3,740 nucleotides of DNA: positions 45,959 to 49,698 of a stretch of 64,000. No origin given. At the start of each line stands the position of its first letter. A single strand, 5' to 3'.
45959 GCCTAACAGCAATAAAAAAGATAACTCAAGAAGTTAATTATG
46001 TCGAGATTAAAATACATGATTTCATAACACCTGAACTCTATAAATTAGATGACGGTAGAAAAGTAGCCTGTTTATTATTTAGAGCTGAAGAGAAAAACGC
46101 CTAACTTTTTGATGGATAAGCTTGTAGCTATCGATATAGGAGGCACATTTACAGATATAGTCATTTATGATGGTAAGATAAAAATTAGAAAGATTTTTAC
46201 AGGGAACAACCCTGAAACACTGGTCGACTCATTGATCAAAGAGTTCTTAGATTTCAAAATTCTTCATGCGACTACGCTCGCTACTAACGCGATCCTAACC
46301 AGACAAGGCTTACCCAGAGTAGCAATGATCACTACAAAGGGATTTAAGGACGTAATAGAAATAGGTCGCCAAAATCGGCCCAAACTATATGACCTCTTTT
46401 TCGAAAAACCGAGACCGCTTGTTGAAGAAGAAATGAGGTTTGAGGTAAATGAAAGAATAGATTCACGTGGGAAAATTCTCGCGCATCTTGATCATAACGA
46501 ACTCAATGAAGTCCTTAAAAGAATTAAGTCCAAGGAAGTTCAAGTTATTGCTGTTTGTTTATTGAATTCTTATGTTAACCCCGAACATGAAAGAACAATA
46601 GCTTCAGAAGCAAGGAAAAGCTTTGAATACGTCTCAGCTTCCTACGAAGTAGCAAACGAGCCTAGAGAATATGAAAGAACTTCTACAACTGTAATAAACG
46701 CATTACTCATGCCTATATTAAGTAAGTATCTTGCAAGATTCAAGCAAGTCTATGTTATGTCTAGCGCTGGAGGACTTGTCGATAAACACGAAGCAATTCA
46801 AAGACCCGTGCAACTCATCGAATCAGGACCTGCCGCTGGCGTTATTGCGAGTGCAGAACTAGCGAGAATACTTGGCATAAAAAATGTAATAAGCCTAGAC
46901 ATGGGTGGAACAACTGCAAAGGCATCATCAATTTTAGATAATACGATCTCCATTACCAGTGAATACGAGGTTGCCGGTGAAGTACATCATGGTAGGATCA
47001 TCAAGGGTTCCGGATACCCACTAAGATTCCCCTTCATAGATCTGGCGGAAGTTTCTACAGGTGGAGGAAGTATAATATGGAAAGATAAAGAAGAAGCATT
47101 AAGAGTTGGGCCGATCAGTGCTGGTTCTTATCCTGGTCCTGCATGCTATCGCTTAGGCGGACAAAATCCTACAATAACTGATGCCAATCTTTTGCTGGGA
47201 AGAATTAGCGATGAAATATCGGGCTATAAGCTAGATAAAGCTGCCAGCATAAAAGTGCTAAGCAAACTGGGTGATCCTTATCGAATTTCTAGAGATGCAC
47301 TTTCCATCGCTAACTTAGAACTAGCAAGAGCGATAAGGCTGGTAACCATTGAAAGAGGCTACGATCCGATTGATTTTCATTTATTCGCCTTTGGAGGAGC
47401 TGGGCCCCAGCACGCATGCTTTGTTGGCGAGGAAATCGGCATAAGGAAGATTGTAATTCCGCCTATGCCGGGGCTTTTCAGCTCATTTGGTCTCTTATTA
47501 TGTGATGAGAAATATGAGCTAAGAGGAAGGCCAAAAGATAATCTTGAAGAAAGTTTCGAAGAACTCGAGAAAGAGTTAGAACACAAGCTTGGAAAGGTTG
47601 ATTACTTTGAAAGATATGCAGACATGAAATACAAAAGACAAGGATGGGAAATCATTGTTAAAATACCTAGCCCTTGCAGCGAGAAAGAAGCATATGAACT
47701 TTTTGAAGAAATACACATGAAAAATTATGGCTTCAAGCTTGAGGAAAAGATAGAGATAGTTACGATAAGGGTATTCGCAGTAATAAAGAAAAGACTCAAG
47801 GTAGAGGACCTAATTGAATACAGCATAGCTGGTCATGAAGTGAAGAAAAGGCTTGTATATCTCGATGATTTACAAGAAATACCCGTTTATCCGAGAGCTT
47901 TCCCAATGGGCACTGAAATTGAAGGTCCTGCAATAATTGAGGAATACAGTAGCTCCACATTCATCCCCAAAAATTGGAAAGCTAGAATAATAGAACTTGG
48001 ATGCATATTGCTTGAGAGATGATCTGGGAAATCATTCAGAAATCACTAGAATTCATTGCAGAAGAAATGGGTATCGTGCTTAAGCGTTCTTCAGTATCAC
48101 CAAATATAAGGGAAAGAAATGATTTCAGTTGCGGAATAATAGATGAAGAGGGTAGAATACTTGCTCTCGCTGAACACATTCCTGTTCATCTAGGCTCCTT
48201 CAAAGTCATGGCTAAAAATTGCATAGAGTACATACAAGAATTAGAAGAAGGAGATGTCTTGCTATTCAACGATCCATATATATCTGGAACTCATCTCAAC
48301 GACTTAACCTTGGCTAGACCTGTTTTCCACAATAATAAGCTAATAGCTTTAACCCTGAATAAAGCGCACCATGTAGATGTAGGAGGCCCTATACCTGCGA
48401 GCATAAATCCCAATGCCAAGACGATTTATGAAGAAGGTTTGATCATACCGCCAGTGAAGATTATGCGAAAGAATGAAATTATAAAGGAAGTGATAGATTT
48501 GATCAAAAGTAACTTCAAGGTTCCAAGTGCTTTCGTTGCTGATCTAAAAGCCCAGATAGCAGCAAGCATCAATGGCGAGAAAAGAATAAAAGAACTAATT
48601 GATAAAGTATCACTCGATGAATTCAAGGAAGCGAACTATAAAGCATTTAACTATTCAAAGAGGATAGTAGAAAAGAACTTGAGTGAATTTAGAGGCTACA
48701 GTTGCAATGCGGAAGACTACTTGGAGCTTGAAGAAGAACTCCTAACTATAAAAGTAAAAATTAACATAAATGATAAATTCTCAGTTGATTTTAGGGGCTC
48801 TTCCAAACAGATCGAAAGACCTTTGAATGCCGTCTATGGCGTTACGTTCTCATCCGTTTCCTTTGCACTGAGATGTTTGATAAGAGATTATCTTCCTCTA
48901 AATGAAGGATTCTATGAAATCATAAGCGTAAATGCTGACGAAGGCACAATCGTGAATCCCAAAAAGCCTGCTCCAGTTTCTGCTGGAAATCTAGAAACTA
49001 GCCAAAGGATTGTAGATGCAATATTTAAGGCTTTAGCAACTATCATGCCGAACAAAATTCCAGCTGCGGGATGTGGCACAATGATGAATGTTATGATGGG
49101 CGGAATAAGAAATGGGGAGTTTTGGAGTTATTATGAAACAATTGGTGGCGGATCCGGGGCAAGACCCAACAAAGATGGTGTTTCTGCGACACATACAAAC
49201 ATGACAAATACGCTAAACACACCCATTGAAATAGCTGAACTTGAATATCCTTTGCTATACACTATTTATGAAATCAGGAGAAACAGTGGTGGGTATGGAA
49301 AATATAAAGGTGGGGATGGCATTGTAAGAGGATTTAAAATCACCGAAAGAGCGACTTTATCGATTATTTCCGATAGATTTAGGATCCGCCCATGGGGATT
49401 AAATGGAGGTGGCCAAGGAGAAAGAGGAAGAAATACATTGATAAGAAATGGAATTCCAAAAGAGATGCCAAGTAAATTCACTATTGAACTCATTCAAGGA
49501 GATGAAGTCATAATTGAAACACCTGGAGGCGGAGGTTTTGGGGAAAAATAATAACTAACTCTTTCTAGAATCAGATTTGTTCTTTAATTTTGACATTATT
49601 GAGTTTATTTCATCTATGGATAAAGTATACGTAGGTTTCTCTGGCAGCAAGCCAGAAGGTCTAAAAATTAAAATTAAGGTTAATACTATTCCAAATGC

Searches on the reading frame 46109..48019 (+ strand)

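Call 85: search_protein_families(library=ncbifam, proteins=[window:46109-48019:+], max_evalue=1e-10)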
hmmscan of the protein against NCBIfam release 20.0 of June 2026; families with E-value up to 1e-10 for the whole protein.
window:46109-48019:+ (637 aa): 3 families
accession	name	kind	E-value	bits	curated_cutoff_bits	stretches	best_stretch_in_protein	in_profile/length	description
NF050156.1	CapLactmsAlpCapA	equivalog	1e-93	314.9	1000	1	7-635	4-685/689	caprolactamase subunit alpha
NF042975.2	AcphenoCarb_ApcC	equivalog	2.1e-57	194.8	1500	1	6-461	11-499/733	acetophenone carboxylase subunit gamma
NF042960.1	AcphenoCarb_ApcA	equivalog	2.1e-33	115.5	1250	1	232-466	242-472/658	acetophenone carboxylase subunit alpha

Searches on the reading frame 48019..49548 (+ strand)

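Call 85: search_protein_families(library=ncbifam, proteins=[window:48019-49548:+], max_evalue=1e-10)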
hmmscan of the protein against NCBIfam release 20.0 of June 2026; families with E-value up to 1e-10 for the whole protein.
window:48019-49548:+ (510 aa): 2 families
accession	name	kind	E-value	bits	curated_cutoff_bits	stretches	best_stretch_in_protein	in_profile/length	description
NF050157.1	CapLactmsBetCapB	equivalog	2.2e-68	230.9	1000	1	5-509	8-528/577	caprolactamase subunit beta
NF042976.1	AcphenoCarb_ApcD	equivalog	9.1e-26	90.3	1500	1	34-437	64-485/685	acetophenone carboxylase subunit delta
